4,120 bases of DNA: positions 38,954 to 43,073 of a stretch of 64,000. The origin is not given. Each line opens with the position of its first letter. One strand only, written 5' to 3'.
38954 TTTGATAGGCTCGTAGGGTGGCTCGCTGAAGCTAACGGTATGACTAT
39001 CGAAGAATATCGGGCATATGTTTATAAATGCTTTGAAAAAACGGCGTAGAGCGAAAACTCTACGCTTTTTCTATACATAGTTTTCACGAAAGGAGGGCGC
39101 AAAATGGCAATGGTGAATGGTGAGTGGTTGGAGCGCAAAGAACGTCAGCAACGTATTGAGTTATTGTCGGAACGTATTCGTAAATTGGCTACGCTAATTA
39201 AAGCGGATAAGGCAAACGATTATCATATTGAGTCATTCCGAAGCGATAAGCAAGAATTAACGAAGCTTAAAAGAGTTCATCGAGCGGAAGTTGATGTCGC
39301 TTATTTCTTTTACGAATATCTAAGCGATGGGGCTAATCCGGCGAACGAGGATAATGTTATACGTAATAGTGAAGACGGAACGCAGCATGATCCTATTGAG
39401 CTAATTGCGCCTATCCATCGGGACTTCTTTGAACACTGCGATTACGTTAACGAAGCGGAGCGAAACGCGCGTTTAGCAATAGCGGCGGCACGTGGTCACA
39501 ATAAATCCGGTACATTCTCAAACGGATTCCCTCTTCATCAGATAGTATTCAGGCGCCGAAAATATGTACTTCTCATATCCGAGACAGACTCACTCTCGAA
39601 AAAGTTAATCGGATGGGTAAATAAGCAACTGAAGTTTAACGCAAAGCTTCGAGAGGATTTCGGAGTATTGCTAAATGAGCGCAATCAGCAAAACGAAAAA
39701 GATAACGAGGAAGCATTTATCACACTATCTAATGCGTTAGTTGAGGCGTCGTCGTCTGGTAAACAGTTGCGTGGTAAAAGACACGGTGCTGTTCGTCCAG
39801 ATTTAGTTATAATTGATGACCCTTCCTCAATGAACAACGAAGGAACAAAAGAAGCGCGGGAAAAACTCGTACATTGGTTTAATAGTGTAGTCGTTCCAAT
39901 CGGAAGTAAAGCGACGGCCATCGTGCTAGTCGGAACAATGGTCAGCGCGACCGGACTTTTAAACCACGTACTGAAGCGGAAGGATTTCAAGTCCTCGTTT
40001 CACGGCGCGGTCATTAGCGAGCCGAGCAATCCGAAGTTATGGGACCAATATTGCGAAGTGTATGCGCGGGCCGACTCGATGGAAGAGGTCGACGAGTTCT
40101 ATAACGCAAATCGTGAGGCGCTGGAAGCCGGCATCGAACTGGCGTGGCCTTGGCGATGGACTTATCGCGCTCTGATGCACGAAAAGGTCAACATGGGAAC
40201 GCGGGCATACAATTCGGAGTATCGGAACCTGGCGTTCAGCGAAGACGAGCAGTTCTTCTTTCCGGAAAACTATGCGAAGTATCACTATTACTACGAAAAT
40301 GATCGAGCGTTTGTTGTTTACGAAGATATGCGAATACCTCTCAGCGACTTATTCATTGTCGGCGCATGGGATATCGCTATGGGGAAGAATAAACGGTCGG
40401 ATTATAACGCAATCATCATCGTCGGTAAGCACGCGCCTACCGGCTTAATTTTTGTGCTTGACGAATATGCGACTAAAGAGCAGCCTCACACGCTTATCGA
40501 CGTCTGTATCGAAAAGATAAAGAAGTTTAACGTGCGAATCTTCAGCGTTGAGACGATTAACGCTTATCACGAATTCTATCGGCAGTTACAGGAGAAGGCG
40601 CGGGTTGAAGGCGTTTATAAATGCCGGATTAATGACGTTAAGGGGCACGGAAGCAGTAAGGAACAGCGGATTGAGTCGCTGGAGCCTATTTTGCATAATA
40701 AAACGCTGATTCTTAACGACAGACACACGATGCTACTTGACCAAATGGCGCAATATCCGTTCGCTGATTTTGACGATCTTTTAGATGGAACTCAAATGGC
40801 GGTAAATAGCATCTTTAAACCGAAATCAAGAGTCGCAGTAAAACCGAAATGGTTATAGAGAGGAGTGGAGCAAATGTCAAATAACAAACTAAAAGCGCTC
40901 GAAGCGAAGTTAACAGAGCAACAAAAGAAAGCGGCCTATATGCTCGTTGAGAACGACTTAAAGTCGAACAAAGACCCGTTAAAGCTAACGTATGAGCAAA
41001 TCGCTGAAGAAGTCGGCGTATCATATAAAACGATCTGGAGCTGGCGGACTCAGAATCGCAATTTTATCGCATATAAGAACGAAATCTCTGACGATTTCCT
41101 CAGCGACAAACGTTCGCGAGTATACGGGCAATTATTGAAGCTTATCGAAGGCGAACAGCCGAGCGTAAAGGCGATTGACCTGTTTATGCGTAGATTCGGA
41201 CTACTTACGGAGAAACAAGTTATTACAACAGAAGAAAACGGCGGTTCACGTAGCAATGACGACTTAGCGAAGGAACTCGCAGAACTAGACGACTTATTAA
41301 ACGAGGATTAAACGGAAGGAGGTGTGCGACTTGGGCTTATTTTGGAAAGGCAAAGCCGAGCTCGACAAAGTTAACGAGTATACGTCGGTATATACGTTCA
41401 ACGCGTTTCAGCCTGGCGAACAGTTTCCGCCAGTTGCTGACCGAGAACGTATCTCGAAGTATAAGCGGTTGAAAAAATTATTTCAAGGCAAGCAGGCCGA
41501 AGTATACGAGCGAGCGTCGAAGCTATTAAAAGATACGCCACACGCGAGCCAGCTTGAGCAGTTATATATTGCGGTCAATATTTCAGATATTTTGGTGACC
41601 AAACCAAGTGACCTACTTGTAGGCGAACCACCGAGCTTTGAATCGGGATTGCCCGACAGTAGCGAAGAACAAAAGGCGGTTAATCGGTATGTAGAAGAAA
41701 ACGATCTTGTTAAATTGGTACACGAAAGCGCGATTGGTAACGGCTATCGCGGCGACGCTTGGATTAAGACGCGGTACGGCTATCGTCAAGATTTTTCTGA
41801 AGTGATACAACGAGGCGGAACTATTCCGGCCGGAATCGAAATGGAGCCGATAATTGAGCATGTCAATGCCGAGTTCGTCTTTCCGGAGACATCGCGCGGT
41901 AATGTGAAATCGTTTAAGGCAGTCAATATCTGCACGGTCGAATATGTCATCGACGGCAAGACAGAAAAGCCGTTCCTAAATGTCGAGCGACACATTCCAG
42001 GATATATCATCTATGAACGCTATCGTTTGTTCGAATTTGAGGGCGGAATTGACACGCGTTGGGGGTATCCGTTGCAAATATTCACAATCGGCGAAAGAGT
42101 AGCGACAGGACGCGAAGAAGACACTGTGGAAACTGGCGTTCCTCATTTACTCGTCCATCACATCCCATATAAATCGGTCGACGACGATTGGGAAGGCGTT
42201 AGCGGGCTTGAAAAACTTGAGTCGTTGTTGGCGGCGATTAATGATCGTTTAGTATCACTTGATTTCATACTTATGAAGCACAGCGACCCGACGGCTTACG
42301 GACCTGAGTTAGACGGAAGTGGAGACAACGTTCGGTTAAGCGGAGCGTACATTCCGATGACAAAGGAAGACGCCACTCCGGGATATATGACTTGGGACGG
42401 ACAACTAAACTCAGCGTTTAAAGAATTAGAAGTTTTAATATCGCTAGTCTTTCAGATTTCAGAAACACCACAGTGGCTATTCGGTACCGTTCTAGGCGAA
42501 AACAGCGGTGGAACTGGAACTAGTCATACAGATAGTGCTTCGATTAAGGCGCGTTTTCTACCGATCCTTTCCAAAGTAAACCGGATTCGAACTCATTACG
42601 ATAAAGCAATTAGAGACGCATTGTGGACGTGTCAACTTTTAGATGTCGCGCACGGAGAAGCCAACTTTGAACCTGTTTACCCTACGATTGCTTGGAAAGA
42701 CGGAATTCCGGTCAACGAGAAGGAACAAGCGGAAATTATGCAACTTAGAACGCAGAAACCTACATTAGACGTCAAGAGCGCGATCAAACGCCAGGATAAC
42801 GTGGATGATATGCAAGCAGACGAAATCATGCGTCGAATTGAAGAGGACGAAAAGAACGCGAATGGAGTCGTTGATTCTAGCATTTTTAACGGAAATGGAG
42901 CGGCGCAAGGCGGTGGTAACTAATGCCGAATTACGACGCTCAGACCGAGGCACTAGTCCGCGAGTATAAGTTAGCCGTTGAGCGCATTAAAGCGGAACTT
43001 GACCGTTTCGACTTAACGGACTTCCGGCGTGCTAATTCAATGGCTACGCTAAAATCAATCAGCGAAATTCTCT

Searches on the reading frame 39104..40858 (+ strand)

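Call 70: search_protein_families(library=phrogs, proteins=[window:39104-40858:+], max_evalue=0.001)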
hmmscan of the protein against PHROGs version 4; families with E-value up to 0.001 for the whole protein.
window:39104-40858:+ (584 aa): 5 families
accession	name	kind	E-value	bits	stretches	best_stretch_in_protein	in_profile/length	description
phrog_38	-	head and packaging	4.8e-83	281.1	1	8-580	214-713/760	terminase large subunit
phrog_14112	-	unknown function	2e-15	57.9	1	100-260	81-240/247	-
phrog_4758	-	head and packaging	8e-12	46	1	116-286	50-214/243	terminase large subunit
phrog_5573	-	head and packaging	1.9e-09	38.3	1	347-576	27-241/250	terminase large subunit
phrog_28155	-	head and packaging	4e-05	24.5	1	109-271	50-195/260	terminase large subunit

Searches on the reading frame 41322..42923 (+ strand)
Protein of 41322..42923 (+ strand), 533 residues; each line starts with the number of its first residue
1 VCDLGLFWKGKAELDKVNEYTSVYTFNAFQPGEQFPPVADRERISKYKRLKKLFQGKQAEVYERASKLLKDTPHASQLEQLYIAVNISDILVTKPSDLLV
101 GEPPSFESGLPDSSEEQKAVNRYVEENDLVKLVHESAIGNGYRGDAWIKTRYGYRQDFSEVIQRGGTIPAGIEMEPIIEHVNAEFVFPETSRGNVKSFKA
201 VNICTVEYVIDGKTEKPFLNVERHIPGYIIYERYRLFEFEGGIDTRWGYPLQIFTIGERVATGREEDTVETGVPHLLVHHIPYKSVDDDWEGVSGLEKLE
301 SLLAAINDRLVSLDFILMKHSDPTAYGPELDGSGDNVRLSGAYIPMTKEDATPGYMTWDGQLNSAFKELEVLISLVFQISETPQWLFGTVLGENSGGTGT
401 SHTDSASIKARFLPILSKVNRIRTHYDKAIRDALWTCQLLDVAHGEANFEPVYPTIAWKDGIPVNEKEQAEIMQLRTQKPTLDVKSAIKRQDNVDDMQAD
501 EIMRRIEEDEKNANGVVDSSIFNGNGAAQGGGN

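Call 70: search_protein_families(library=phrogs, proteins=[window:41322-42923:+], max_evalue=0.001)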
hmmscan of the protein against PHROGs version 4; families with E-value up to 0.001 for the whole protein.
window:41322-42923:+ (533 aa): 2 families
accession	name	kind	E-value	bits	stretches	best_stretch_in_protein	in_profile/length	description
phrog_533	-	head and packaging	5e-36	125.2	1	32-515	20-485/495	portal protein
phrog_64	-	head and packaging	8.3e-12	45.3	1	42-527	88-512/547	portal protein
